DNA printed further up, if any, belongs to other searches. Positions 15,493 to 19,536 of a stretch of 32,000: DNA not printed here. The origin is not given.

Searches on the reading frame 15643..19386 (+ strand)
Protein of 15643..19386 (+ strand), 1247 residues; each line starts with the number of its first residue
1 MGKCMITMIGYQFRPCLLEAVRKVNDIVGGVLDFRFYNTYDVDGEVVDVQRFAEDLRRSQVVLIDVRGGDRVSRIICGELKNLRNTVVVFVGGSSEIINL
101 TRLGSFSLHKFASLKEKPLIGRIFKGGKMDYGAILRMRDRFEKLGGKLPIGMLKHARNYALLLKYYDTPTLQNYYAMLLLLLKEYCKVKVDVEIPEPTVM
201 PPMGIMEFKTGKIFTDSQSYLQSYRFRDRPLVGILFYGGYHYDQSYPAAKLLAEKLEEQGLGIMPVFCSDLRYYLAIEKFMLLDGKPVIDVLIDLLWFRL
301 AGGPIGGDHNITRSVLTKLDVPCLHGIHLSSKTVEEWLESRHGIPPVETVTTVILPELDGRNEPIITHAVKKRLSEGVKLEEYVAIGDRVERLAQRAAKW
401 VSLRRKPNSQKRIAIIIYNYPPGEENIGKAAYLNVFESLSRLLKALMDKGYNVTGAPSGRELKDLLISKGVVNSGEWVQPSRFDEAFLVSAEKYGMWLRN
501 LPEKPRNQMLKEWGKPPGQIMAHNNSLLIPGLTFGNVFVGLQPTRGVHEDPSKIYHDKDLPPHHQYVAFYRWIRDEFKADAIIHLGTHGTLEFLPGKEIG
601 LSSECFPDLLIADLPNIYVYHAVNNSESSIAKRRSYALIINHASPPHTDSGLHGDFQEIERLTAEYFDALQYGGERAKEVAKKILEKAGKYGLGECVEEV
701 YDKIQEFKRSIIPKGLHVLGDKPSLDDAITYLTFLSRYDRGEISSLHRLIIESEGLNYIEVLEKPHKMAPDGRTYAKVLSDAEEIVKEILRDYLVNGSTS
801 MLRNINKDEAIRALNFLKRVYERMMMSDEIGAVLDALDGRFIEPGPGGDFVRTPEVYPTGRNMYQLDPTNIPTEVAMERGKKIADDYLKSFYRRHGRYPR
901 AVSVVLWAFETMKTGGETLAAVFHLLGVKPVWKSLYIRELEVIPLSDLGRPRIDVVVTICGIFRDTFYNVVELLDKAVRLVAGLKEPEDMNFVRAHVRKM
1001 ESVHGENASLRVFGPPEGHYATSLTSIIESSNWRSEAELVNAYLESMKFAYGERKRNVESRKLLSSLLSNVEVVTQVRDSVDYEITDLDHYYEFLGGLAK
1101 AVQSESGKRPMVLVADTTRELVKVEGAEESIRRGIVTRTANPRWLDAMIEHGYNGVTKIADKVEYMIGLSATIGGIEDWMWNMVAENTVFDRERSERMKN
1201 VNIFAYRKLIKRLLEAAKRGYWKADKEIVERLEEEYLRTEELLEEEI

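Call 13: search_protein_families(library=pfam, proteins=[window:15643-19386:+], max_evalue=0.01)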
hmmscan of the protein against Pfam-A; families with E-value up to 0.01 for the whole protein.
window:15643-19386:+ (1247 aa): 2 families
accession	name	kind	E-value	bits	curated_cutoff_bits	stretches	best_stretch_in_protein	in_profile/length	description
PF02514.21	CobN-Mg_chel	-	0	1168.6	24.5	1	164-1227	2-1088/1090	CobN/Magnesium Chelatase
PF11965.13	DUF3479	-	3.5e-05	24.4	27.4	1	11-124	9-119/159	Domain of unknown function (DUF3479)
